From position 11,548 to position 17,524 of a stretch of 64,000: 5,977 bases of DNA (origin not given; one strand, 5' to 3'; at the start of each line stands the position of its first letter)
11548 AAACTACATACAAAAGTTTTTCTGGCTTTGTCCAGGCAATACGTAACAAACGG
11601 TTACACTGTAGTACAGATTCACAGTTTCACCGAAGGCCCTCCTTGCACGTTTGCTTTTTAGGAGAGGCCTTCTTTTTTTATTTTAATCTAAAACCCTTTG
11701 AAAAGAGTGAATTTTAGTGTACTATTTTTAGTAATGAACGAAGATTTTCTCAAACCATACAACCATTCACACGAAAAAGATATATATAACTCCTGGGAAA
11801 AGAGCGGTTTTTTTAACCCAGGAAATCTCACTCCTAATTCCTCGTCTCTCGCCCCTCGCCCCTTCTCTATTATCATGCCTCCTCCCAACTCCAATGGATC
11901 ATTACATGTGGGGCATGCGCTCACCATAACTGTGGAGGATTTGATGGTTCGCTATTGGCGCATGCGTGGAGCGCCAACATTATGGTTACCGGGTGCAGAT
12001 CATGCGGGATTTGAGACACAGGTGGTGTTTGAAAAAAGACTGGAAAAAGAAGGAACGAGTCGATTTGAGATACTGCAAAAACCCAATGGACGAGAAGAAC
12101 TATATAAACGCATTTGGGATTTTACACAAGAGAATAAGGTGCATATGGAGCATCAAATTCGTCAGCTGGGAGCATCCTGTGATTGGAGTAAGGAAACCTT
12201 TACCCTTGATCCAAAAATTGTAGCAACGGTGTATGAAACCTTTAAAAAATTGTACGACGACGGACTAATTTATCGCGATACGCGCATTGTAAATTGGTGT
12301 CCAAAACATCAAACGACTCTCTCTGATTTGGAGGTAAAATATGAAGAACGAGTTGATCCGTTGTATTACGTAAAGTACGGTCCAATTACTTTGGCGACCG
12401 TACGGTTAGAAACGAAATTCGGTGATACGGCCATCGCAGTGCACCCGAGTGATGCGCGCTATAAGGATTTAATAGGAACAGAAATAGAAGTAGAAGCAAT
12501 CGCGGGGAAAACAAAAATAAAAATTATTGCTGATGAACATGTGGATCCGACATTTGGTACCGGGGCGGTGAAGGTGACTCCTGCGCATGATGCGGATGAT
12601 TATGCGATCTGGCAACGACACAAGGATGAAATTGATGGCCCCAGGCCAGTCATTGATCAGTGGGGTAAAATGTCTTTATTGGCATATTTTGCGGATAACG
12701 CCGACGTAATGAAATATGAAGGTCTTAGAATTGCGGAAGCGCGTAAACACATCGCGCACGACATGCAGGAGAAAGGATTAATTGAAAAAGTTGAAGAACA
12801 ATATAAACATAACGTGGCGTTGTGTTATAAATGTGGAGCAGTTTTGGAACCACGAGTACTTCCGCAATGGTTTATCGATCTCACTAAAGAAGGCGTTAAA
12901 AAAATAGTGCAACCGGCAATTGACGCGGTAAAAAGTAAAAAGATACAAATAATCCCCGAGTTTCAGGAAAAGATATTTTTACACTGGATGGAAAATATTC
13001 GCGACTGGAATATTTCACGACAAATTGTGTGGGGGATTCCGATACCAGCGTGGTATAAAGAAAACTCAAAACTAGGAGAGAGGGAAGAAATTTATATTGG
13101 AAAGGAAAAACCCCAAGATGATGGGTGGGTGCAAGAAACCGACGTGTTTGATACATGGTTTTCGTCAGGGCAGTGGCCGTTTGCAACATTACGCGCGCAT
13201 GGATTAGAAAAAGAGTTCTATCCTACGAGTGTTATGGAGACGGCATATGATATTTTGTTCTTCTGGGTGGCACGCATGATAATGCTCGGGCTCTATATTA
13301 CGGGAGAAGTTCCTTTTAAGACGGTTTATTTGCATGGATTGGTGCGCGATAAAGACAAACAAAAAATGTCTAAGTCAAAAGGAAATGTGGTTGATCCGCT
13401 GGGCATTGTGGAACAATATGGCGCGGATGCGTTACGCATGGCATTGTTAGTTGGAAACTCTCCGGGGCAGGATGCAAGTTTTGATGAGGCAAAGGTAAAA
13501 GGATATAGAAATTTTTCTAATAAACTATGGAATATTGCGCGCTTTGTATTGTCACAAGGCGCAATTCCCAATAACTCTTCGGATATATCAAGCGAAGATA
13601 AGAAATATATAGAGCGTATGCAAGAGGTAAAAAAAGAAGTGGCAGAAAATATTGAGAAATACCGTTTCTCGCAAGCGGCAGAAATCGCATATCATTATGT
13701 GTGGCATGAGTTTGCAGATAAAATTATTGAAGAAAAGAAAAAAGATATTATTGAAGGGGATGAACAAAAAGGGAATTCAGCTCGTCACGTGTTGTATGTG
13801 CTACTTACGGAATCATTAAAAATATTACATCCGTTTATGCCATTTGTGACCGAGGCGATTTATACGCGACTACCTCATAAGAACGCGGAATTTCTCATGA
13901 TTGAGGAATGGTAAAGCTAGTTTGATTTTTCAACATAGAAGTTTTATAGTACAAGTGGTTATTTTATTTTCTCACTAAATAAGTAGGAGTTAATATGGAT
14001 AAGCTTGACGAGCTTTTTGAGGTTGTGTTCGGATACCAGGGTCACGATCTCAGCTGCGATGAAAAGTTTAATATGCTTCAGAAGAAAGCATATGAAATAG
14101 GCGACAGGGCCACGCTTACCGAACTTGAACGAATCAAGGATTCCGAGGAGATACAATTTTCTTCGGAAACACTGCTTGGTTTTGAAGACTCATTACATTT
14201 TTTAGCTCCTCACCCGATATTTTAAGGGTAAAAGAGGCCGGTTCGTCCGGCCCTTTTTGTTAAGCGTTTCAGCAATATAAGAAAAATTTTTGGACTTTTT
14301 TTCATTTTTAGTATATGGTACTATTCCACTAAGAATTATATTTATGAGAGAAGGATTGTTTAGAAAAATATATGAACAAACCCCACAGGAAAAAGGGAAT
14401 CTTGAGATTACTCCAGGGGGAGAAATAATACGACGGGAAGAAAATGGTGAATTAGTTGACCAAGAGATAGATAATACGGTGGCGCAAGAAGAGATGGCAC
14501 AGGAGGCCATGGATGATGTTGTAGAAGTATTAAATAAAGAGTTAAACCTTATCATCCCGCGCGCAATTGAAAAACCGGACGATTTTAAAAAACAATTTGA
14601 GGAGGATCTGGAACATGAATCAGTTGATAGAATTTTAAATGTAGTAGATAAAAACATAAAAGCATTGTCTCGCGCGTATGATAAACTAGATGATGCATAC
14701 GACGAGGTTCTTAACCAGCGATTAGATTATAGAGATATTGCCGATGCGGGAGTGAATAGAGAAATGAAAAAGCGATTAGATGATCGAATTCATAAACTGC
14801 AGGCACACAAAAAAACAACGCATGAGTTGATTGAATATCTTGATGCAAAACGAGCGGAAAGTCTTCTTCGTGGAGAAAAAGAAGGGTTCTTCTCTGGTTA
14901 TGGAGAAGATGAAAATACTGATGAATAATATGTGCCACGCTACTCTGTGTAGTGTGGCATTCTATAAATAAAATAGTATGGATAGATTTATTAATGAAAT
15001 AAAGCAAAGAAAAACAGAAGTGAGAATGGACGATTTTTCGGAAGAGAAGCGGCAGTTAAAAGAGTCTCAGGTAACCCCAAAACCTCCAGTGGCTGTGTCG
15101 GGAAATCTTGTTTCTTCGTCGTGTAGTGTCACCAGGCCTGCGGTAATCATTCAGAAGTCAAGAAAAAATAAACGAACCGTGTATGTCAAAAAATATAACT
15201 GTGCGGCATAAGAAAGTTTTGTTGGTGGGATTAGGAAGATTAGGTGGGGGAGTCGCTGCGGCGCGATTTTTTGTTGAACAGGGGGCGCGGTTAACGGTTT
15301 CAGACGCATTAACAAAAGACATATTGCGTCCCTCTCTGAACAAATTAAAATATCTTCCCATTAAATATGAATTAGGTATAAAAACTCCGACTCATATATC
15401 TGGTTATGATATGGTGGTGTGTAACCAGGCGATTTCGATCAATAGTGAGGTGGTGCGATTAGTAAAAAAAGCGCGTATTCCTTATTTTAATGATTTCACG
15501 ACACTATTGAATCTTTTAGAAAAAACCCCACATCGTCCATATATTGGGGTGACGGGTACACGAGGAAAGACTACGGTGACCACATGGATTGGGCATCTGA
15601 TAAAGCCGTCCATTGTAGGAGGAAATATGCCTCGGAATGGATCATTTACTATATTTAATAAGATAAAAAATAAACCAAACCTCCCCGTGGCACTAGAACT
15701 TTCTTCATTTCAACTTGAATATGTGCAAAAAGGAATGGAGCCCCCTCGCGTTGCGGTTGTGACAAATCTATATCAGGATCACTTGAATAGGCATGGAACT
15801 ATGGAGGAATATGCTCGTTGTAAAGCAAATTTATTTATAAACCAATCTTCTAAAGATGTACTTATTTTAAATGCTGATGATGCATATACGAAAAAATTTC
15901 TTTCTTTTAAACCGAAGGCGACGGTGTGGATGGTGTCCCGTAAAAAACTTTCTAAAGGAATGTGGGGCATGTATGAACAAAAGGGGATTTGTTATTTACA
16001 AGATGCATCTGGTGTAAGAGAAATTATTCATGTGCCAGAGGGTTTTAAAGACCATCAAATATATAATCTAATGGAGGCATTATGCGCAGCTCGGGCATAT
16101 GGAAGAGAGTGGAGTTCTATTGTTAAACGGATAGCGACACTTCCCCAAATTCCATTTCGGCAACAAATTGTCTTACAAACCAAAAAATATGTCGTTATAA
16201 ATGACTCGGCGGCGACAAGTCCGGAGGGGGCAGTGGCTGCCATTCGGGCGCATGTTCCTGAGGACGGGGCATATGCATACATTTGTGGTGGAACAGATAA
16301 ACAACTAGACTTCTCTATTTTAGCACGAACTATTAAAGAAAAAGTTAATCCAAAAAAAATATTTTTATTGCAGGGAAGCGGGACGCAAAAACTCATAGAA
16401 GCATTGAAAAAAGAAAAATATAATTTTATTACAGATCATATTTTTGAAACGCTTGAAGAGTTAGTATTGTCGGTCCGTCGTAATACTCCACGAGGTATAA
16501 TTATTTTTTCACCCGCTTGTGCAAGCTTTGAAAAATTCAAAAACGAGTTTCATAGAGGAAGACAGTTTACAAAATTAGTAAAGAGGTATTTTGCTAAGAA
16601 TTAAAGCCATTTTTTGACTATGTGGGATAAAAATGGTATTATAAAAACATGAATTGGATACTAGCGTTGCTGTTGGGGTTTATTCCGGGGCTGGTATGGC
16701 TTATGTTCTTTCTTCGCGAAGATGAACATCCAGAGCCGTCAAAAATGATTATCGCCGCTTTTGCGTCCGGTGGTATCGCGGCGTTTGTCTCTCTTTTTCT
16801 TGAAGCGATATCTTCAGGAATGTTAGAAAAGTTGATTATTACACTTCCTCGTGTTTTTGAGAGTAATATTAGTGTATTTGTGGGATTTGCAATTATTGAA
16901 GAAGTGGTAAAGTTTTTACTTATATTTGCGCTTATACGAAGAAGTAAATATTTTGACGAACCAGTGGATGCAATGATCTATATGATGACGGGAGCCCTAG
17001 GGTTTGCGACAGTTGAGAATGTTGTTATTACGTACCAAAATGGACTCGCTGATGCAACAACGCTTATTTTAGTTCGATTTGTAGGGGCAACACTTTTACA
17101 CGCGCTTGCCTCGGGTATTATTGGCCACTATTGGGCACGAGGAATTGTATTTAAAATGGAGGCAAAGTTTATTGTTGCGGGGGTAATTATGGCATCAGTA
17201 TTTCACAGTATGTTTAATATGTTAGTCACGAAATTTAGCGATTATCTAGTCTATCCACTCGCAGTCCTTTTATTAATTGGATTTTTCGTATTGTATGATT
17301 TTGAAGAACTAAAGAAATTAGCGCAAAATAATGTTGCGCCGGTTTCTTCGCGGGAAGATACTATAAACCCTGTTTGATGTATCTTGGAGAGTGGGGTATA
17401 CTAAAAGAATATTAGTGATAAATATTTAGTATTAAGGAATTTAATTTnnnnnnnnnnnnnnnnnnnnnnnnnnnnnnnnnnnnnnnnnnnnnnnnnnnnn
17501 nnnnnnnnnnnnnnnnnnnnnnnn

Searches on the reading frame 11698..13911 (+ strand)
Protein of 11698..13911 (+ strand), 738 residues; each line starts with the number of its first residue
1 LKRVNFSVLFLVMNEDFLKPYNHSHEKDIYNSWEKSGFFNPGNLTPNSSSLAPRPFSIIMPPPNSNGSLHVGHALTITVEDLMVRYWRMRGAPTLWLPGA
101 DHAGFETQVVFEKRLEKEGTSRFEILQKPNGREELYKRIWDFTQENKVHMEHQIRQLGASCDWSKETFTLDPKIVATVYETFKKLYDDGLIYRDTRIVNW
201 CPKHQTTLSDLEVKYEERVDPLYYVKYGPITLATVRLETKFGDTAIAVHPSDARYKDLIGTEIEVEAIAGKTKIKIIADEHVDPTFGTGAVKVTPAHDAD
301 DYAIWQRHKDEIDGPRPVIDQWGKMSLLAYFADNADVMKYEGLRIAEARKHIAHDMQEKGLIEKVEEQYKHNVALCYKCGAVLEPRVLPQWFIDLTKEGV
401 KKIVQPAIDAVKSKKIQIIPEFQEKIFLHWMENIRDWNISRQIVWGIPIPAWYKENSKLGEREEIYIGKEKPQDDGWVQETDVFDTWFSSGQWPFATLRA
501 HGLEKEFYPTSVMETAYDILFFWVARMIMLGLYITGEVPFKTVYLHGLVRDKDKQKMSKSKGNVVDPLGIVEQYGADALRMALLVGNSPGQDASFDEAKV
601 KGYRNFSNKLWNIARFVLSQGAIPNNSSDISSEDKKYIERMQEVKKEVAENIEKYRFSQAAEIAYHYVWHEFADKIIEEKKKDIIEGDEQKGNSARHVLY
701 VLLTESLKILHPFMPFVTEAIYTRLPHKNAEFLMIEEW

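Call 60: search_protein_families(library=pfam, proteins=[window:11698-13911:+], max_evalue=0.001)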
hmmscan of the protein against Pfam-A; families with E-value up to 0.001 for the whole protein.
window:11698-13911:+ (738 aa): 4 families
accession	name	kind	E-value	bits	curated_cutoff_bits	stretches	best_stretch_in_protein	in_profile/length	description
PF00133.28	tRNA-synt_1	-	1.4e-120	403.3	22.7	1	29-595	2-413/414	tRNA synthetases class I (I, L, M and V)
PF08264.19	Anticodon_1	-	5.7e-23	81.9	25.1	1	634-738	1-104/148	Anticodon-binding domain of tRNA ligase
PF09334.17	tRNA-synt_1g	-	6.8e-23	81.5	20.1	2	63-214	8-136/391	tRNA synthetases class I (M)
PF13603.12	tRNA-synt_1_2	-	0.00099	19.1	25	0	266-323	90-144/185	Leucyl-tRNA synthetase, editing domain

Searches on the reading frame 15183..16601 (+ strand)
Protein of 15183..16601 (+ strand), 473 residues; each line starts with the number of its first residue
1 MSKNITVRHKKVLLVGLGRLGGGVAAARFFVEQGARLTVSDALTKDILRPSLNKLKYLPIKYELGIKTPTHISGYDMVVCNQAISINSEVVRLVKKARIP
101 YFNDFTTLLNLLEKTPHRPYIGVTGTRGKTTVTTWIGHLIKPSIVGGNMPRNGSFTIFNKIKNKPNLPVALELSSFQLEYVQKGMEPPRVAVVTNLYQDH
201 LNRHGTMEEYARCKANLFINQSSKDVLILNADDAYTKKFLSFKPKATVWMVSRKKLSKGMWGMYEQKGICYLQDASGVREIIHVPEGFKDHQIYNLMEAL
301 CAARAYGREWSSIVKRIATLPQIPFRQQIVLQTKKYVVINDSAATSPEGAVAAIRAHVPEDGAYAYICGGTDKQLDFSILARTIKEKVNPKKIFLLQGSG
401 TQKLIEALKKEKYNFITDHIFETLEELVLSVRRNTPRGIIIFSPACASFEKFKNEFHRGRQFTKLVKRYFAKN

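Call 60: search_protein_families(library=pfam, proteins=[window:15183-16601:+], max_evalue=0.001)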
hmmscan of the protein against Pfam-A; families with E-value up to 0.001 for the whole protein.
window:15183-16601:+ (473 aa): 2 families
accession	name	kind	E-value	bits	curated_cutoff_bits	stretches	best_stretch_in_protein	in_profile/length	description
PF08245.18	Mur_ligase_M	-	6.5e-25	88.7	24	1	123-303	1-200/200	Mur ligase middle domain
PF21799.2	MurD-like_N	-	0.00019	22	27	1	10-99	1-84/88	Mur ligase MurD-like, N-terminal domain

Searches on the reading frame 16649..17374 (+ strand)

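Call 60: search_protein_families(library=pfam, proteins=[window:16649-17374:+], max_evalue=0.001)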
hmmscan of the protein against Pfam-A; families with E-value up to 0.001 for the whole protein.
window:16649-17374:+ (242 aa): 1 family
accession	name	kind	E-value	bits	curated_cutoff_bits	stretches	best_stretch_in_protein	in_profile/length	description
PF13367.11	PrsW-protease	-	2e-25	89.9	23.5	1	29-213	1-193/196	PrsW family intramembrane metalloprotease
